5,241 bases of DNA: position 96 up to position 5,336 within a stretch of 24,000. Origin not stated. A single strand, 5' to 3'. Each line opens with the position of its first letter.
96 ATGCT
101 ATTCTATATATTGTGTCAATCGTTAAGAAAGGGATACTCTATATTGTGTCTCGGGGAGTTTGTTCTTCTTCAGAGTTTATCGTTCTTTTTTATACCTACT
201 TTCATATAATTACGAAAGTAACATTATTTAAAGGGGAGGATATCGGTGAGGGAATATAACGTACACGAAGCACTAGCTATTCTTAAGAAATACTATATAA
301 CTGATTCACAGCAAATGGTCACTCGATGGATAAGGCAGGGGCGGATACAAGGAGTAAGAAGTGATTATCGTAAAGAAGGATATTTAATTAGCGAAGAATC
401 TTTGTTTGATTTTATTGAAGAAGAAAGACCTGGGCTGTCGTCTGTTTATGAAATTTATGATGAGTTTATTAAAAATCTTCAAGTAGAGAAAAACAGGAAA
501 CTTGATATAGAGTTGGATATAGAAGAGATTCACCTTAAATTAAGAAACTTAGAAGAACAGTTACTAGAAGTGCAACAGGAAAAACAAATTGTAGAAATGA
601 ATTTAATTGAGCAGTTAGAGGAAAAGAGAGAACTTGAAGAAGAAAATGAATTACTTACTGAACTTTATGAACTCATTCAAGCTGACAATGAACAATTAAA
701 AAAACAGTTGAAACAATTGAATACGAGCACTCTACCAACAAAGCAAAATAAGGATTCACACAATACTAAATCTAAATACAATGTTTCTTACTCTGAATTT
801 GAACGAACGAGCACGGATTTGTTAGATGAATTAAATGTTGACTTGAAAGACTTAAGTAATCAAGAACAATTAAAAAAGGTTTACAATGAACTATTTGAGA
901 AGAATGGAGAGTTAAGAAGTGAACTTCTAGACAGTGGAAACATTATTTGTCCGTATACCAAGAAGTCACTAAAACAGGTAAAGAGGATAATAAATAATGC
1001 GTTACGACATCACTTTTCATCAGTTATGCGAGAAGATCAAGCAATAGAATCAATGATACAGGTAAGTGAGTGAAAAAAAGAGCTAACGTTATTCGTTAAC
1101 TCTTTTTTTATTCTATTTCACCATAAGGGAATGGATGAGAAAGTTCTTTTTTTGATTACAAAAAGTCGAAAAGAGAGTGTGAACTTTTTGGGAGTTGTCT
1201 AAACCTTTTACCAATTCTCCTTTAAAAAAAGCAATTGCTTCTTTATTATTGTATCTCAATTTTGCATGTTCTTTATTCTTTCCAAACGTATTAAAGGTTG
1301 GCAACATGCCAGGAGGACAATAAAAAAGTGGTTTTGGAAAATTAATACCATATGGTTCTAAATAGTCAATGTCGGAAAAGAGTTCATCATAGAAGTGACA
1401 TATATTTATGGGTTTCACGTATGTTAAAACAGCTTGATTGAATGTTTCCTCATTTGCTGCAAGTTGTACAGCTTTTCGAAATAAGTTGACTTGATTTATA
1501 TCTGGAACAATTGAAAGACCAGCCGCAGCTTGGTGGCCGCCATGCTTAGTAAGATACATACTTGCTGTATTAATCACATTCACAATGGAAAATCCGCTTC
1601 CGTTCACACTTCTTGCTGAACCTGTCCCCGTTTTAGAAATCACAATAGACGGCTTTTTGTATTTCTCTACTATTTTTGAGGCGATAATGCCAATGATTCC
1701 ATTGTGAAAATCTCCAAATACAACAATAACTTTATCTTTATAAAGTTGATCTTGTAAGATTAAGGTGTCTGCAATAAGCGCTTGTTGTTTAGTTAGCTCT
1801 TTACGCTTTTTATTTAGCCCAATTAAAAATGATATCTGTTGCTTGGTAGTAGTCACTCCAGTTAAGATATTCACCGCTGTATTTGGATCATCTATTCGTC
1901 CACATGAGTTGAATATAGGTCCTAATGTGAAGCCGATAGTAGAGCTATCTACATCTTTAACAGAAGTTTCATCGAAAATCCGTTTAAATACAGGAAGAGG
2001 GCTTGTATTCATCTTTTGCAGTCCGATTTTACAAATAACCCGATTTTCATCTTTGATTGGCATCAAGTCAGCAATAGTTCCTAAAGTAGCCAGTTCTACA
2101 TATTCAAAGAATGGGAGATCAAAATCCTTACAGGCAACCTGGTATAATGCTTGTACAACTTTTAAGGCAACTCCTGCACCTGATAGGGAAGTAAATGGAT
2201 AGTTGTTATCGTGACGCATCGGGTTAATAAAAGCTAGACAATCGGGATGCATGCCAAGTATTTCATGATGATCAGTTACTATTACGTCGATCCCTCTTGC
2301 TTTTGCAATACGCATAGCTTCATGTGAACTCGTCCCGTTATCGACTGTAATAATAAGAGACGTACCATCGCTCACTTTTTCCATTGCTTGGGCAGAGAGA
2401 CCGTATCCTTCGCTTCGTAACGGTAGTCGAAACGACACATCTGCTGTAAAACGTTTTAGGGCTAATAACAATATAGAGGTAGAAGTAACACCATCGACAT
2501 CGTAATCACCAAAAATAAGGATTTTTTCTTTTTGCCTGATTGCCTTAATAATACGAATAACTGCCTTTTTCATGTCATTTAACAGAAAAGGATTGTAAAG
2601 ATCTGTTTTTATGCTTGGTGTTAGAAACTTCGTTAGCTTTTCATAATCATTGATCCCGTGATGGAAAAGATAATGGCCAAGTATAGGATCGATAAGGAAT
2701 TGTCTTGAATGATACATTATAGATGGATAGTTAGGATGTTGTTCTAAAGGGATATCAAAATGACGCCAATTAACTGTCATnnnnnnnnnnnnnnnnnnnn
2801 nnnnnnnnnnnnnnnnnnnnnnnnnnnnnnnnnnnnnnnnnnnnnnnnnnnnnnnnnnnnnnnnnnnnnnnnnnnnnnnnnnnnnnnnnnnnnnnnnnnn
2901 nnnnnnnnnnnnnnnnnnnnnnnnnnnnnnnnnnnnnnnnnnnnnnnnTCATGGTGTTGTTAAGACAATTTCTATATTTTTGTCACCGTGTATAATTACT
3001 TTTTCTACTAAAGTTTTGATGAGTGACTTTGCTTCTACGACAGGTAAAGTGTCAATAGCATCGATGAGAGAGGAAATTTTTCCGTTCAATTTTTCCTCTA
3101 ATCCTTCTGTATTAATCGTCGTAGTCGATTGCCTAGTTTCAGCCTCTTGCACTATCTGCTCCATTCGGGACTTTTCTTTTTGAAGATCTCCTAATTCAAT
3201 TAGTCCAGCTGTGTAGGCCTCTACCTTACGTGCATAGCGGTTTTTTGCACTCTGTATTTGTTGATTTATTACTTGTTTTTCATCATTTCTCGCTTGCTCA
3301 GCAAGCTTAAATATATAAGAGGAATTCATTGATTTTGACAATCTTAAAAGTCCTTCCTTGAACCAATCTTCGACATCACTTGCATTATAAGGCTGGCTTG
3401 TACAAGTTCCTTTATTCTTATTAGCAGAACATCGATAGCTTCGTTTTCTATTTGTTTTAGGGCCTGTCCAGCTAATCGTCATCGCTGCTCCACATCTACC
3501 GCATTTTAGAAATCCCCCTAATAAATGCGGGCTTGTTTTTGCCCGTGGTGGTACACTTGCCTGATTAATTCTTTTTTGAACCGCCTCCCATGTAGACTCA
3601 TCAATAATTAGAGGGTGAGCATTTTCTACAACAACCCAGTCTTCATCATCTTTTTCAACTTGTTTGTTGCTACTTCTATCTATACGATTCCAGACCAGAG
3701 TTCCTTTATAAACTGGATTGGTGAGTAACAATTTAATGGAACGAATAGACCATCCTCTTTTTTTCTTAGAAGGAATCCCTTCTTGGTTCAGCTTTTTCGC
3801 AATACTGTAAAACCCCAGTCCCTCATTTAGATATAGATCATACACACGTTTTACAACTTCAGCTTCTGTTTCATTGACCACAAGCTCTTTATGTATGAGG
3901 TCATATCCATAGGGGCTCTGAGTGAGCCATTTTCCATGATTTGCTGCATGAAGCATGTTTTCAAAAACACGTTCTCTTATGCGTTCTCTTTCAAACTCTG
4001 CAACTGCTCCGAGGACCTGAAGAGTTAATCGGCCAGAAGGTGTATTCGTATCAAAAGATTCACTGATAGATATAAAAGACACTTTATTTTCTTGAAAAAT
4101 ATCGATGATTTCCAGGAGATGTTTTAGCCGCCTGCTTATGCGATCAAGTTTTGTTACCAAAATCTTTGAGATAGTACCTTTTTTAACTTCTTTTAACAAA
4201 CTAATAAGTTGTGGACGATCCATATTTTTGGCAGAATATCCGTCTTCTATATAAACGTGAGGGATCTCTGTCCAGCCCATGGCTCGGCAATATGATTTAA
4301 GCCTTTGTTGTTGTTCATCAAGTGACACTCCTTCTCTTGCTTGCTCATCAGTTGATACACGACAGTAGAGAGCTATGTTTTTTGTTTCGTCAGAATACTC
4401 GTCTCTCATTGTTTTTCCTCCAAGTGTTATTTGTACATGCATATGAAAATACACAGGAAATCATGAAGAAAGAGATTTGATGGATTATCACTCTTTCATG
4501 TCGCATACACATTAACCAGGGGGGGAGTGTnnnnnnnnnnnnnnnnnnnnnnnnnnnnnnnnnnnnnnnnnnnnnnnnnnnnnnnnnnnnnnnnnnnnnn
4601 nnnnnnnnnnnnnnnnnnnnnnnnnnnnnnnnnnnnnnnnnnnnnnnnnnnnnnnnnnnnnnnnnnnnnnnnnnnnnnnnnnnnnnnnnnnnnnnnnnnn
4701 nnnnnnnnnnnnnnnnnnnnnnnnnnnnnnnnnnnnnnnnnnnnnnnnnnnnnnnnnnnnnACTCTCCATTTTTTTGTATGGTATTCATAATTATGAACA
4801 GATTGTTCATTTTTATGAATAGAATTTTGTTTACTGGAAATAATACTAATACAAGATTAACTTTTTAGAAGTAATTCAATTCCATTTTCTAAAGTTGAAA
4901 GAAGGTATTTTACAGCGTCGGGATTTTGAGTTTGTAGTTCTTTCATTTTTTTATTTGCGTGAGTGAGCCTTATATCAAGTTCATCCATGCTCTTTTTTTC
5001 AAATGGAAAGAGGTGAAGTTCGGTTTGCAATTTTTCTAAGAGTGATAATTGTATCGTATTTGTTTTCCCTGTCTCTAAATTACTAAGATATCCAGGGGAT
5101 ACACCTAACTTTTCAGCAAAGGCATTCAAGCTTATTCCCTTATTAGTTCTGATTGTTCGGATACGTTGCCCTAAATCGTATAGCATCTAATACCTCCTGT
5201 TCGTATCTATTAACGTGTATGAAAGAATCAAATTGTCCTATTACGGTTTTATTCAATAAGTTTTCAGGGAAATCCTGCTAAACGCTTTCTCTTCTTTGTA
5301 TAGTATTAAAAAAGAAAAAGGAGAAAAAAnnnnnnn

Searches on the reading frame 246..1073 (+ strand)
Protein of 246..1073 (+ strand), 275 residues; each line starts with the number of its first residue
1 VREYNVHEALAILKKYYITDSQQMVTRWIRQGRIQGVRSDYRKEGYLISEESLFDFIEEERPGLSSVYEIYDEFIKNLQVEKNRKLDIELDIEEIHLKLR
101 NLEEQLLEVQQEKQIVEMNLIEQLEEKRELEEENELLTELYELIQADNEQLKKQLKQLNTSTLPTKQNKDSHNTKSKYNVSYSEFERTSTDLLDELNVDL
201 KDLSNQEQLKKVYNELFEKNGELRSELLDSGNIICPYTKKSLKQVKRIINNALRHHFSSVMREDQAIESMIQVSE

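Call 6: search_protein_families(library=ncbifam, proteins=[window:246-1073:+], max_evalue=0.01)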
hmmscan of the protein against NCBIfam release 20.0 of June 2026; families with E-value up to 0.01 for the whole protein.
window:246-1073:+ (275 aa): 0 families

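Call 30: search_protein_families(library=padloc, proteins=[window:246-1073:+], max_evalue=0.001)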
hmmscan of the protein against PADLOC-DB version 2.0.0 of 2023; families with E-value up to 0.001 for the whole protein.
window:246-1073:+ (275 aa): 0 families

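Call 40: search_protein_families(library=phrogs, proteins=[window:246-1073:+], max_evalue=0.001)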
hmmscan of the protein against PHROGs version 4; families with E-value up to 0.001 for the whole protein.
window:246-1073:+ (275 aa): 0 families

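Call 71: search_protein_families(library=pfam, proteins=[window:246-1073:+], max_evalue=0.01)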
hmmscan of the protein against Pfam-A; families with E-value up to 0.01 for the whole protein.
window:246-1073:+ (275 aa): 1 family
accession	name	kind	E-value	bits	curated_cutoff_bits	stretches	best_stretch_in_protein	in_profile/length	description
PF12728.13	HTH_17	-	0.00025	21.7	27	1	21-60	14-50/51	Helix-turn-helix domain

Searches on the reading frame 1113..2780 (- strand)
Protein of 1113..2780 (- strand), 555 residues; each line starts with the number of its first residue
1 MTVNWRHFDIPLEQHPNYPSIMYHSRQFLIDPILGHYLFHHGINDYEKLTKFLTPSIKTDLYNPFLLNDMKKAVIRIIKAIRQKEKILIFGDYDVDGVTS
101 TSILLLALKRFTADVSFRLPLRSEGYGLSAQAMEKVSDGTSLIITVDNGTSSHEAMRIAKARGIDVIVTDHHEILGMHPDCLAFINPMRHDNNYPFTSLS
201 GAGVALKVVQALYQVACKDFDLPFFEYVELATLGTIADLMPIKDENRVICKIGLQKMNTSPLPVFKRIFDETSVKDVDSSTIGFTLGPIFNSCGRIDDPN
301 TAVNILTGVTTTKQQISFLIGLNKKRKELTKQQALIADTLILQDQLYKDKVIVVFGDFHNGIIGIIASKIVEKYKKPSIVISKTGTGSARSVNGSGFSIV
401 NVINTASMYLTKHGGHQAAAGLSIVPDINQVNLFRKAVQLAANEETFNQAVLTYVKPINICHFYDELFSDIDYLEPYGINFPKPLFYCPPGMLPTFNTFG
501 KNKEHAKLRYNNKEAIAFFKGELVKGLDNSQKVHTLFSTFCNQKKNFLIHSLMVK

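Call 5: search_protein_families(library=pfam, proteins=[window:1113-2780:-], max_evalue=0.01)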
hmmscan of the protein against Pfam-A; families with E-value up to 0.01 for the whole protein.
window:1113-2780:- (555 aa): 3 families
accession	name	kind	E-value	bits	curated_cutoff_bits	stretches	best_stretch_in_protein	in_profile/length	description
PF01368.27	DHH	-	3.5e-23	82.7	28.1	1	86-234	1-124/125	DHH family, N-terminal domain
PF17768.7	RecJ_OB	-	2e-10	41.2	27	1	465-543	12-94/107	RecJ OB domain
PF02272.25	DHHA1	-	8.2e-09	36.3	25.9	1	349-440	2-98/102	DHHA1 domain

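Call 8: find_encoding_contigs(protein=window:1113-2780:-, flank=10000, max_places=6)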
Protein window:1113-2780:- (555 aa): no gene with exactly this product is on record in the collection.

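Call 30: search_protein_families(library=padloc, proteins=[window:1113-2780:-], max_evalue=0.001)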
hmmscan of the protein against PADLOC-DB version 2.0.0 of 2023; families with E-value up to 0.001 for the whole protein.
window:1113-2780:- (555 aa): 0 families

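Call 39: search_protein_families(library=ncbifam, proteins=[window:1113-2780:-], max_evalue=0.01)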
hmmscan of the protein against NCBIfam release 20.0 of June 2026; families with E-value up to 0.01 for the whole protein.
window:1113-2780:- (555 aa): 5 families
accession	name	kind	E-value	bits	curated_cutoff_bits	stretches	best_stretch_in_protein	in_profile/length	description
TIGR00644.1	recJ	equivalog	2.6e-126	422.1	396.9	1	31-537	2-526/546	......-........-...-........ exonuclease RecJ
NF008290.0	PRK11070.1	equivalog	6.3e-66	223.1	900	1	31-486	23-500/577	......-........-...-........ exonuclease RecJ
NF053576.1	RecJ_archaeal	equivalog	2.1e-24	86.2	360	2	78-241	5-152/452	RecJ family nuclease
NF040701.1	RecJ_Meth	equivalog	7.5e-16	57.9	550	2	83-212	6-130/449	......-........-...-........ exonuclease RecJ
NF053575.1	GAN_nuclease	exception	1.2e-05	24.1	850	1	74-214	14-150/467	GINS-associated RecJ family nuclease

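Call 40: search_protein_families(library=phrogs, proteins=[window:1113-2780:-], max_evalue=0.001)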
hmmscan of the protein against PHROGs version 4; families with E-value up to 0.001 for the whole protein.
window:1113-2780:- (555 aa): 1 family
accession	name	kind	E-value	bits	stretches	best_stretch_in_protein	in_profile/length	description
phrog_2484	-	DNA, RNA and nucleotide metabolism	3.6e-91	307.5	1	31-546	13-541/564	RecJ-like ssDNA exonuclease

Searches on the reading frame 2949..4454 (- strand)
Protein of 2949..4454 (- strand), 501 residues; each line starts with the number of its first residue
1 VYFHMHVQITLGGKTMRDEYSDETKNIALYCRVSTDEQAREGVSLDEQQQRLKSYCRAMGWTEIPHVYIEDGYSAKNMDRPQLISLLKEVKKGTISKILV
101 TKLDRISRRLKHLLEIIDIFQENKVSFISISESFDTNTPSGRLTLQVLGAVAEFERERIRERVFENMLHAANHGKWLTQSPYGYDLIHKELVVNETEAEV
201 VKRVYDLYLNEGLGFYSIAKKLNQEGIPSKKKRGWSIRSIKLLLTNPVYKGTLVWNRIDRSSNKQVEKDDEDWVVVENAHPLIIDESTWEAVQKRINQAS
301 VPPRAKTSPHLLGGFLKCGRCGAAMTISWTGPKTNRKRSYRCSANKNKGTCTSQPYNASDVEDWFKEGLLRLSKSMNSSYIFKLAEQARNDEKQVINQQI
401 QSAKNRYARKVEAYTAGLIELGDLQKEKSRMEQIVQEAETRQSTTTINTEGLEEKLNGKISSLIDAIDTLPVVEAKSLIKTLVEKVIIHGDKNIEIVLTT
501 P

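Call 5: search_protein_families(library=pfam, proteins=[window:2949-4454:-], max_evalue=0.01)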
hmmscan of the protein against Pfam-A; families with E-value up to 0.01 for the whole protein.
window:2949-4454:- (501 aa): 3 families
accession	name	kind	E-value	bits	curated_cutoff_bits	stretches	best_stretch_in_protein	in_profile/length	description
PF00239.26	Resolvase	-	4.7e-42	144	23.3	1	28-176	2-145/145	Resolvase, N terminal domain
PF07508.19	Recombinase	-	1.4e-30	106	21.1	1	195-297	1-100/102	Recombinase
PF13408.12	Zn_ribbon_recom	-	3.8e-14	53.2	25.3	1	311-369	1-57/58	Recombinase zinc beta ribbon domain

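Call 39: search_protein_families(library=ncbifam, proteins=[window:2949-4409:-], max_evalue=0.01)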
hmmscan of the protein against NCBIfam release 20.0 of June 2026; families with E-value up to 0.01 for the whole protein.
window:2949-4409:- (486 aa): 7 families
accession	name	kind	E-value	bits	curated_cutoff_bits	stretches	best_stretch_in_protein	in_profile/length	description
NF047343.1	SCCmet_CcrB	equivalog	9.8e-68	229.1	900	1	9-442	6-449/542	cassette chromosome recombinase CcrB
NF041201.1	recomb_XisF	equivalog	6.2e-59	200.2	375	1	15-475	4-464/465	fdxN element excision recombinase XisF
NF047347.1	SCCmet_CcrC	equivalog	8.1e-57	193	900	1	10-424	3-446/558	cassette chromosome recombinase CcrC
NF047344.1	SCCmet_CcrA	equivalog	7.3e-34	117.6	700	1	14-449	6-407/442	cassette chromosome recombinase CcrA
NF033518.0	transpos_IS607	equivalog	3.9e-14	52.6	110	1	6-115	50-152/187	IS607 family transposase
NF049883.1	resolv_YneB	equivalog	1e-12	48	175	1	13-159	3-146/211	YneB family resolvase-like protein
NF009949.0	PRK13413.1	equivalog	1.4e-10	41.2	272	1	14-170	4-151/203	master DNA invertase Mpi family serine-type recombinase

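Call 40: search_protein_families(library=phrogs, proteins=[window:2949-4409:-], max_evalue=0.001)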
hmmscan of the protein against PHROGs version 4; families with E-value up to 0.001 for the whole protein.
window:2949-4409:- (486 aa): 4 families
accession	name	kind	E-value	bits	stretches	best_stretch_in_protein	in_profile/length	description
phrog_95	-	integration and excision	6.5e-132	442.3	1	5-480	83-562/651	integrase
phrog_125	-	DNA, RNA and nucleotide metabolism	4.8e-52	178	1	6-283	16-250/254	DNA invertase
phrog_6620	-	integration and excision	3.4e-13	50.6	1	7-116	53-156/201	transposase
phrog_7701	-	DNA, RNA and nucleotide metabolism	0.00016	23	0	163-240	2-69/137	DNA invertase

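Call 59: find_related_loci(query=window:2949-4409:-, collection=viral_contigs, flank=10000)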
Query window:2949-4409:- (486 aa) in viral_contigs; peptide patterns used: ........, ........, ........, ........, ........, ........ (x = any residue, [..] = any of these).
5 stretches matched a pattern, but none encodes a relative of the query by tblastn (E <= 1e-3).

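Call 61: find_related_loci(query=A2, collection=viral_contigs, flank=10000)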
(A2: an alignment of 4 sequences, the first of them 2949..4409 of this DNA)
Query A2 (486 aa) in viral_contigs; peptide patterns used: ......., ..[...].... (x = any residue, [..] = any of these).
202 stretches matched a pattern; 39 encode a relative of the query (tblastn E <= 1e-3); 39 distinct loci.
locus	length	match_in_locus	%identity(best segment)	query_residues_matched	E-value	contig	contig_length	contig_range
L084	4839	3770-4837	74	1-357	3e-167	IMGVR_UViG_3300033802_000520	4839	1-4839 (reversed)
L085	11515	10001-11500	36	12-481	2e-93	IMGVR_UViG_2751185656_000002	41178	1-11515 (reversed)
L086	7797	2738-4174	37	7-482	4e-92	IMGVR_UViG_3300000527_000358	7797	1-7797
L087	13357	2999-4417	37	12-481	1e-86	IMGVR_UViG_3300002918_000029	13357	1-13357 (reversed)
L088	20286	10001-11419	37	12-481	1e-86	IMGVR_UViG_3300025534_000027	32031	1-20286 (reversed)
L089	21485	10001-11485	34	8-483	5e-85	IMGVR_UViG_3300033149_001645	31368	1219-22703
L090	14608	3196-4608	36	11-482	3e-81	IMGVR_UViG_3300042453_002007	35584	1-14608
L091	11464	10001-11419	35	12-469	8e-78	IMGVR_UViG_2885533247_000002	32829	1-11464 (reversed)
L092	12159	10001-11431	33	15-482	7e-73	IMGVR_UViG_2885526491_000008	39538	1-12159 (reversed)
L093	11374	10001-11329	32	15-478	9e-68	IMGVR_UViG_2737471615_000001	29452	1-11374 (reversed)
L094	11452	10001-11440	31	15-482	5e-66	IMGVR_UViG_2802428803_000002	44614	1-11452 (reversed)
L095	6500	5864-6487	52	12-220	2e-62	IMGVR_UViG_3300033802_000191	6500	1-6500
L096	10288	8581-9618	35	11-352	2e-60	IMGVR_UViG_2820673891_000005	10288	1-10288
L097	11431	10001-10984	35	9-354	1e-59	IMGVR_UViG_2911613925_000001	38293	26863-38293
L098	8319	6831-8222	31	13-474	2e-58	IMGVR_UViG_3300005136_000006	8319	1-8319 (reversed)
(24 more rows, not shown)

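Call 76: search_dna_similar(query=window:2949-4409:-, collection=phages, mode=protein, max_rows=12)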
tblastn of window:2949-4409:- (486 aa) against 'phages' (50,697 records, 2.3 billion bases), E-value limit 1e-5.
Records with a match: 1192; places in all: 1370; records where one place covers at least 80% of the query: 401.
Best place of each record, by identity: <60% 1192.
By first word of the organism name: Streptococcus 161; Mycobacterium 116; Streptomyces 101; Ralstonia 98; Staphylococcus 96; Bacteriophage 88; Bacillus 72; Arthrobacter 55; Escherichia 41; Rhodococcus 38; and 78 more.
By host as written in the record: - 152; Mycobacterium smegmatis mc2 155 86; Ralstonia solanacearum 69; Staphylococcus aureus 34; Arthrobacter globiformis B-2979 33; Rhodococcus erythropolis RIA 643 32; Gordonia terrae 3612 28; Streptomyces griseus ATCC 10137 21; and 369 more.
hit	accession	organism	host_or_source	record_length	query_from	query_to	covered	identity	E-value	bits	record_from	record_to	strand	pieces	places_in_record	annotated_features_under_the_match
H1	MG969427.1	Anoxybacillus phage A403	Anoxybacillus caldiproteolyticus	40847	13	473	95%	34.9%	2e-58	214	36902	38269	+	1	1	site-specific recombinase for integration and excision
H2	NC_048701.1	Anoxybacillus phage A403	Anoxybacillus caldiproteolyticus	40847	13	473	95%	34.9%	2e-58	214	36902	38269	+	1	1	integrase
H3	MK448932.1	Streptococcus phage Javan42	Streptococcus agalactiae ES-PW-160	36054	9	479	97%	31.6%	3e-46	178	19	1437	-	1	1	integrase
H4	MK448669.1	Streptococcus phage Javan11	Streptococcus agalactiae BSU248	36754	9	479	97%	31.4%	1e-45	177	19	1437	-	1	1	integrase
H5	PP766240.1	Streptococcus phage phiGBSVK-F1_GBSInt11.2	Streptococcus agalactiae JN_AR_GBS66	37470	9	479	97%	31.4%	1e-45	177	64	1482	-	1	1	integrase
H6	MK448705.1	Streptococcus phage Javan215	Streptococcus equinus Sb09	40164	6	483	98%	30.9%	2e-44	172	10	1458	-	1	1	integrase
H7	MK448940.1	Streptococcus phage Javan444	Streptococcus pseudoporcinus SS-662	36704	9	481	97%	31.2%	4e-41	163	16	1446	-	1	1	integrase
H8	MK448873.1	Streptococcus phage Javan202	Streptococcus equinus ES1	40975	6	483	98%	30.7%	1e-42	168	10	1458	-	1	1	integrase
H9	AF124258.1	Enterococcus phage phiFC1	Enterococcus faecalis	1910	10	479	97%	31.1%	8e-49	182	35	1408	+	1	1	site-specific integrase | INT: terminator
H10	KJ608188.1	Enterococcus phage EFC-1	Enterococcus faecalis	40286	10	479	97%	31.1%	2e-47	182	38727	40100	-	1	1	site-specific integrase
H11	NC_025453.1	Enterococcus phage EFC-1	Enterococcus faecalis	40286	10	479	97%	31.1%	2e-47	182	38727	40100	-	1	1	integrase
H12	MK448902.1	Streptococcus phage Javan308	Streptococcus mitis B6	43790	12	476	96%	31.3%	1e-45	176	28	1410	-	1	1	putative integrase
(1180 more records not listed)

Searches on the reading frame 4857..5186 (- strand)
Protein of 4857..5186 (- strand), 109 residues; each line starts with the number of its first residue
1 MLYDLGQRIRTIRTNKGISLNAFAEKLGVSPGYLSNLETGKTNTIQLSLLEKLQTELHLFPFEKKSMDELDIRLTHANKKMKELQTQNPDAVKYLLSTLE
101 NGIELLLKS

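Call 6: search_protein_families(library=ncbifam, proteins=[window:4857-5186:-], max_evalue=0.01)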
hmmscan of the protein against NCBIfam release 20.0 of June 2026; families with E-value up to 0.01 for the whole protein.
window:4857-5186:- (109 aa): 14 families
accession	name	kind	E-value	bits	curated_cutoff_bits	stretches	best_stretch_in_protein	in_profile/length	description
NF006015.0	PRK08154.1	subfamily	1.9e-10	40.4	204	1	2-58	28-83/314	anaerobic benzoate catabolism transcriptional regulator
NF046032.1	TransRegSlrRBacil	equivalog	6.4e-07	29.6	250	1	5-87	2-81/149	HTH-type transcriptional regulator SlrR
TIGR03070.1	couple_hipB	subfamily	5.1e-05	23.1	71.65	1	4-43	2-41/58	type II toxin-antitoxin system Y4mF family antitoxin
NF038139.1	Reg_Aceta_RamB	equivalog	0.00029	19.6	700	1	5-40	3-38/465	acetate metabolism transcriptional regulator RamB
TIGR00270.2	TIGR00270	equivalog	0.0009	19.1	110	1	4-70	75-140/159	multiprotein bridging factor aMBF1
TIGR02612.1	mob_myst_A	hypoth_equivalog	0.00098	19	122.6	1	9-52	30-74/150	mobile mystery protein A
NF041677.1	trans_regClgR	equivalog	0.0017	18.4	170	1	5-44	9-48/113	transcriptional regulator ClgR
TIGR03830.1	CxxCG_CxxCG_HTH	subfamily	0.003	17.4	61.8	1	6-58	67-121/127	type II TA system antitoxin MqsA family protein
NF047948.1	male_kill_WMK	equivalog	0.0035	16.8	300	1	3-45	4-203/300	WO male-killing family protein Wmk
NF003162.0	PRK04140.1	equivalog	0.0037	16.3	263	1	6-83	128-202/317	transcriptional regulator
NF041951.1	phage_RstR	subfamily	0.0038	17.5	80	1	5-96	3-96/108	RstR family transcriptional repressor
NF038310.1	lysogeny_AimR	equivalog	0.0049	16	70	1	11-55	3-46/365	AimR family lysis-lysogeny pheromone receptor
NF010465.0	PRK13890.1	equivalog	0.0066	16.5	96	1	12-57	13-57/121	conjugal transfer protein TrbA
NF007408.0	PRK09943.1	equivalog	0.0089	15.6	211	1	5-70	8-76/185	HTH-type transcriptional regulator PuuR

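Call 40: search_protein_families(library=phrogs, proteins=[window:4857-5186:-], max_evalue=0.001)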
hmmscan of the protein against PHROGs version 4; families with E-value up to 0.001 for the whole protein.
window:4857-5186:- (109 aa): 15 families
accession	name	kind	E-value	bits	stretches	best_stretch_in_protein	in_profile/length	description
phrog_8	-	transcription regulation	2.5e-11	44.6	1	4-57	76-128/346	transcriptional regulator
phrog_3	-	transcription regulation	8.4e-09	36.7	1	3-69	87-155/430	transcriptional repressor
phrog_5823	-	transcription regulation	2.3e-08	34.6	1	4-59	6-61/404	transcriptional regulator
phrog_4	-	transcription regulation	4.8e-08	33.4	1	4-57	136-184/400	transcriptional repressor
phrog_2104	-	unknown function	8.6e-07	30.1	1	7-42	42-77/103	-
phrog_2439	-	transcription regulation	1e-06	28.9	1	6-58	9-60/367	transcriptional regulator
phrog_2328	-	transcription regulation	3.6e-06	27.8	1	4-44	15-55/128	transcriptional repressor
phrog_2967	-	transcription regulation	7.2e-06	26.7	1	5-53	11-58/225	transcriptional regulator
phrog_32768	-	unknown function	2.4e-05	24.2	1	5-84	10-86/446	-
phrog_7241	-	transcription regulation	3.2e-05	25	1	7-58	64-114/122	transcriptional regulator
phrog_4779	-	transcription regulation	6.6e-05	24.3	1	6-65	4-69/98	transcriptional regulator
phrog_18104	-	transcription regulation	8.7e-05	23.4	1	19-55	15-50/57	transcriptional regulator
phrog_147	-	transcription regulation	0.00014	23.2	1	4-54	4-54/100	transcriptional regulator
phrog_1373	-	transcription regulation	0.00038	21.5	1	5-53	64-111/166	transcriptional regulator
phrog_9908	-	DNA, RNA and nucleotide metabolism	0.00049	20.3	1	5-55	14-63/282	DNA binding protein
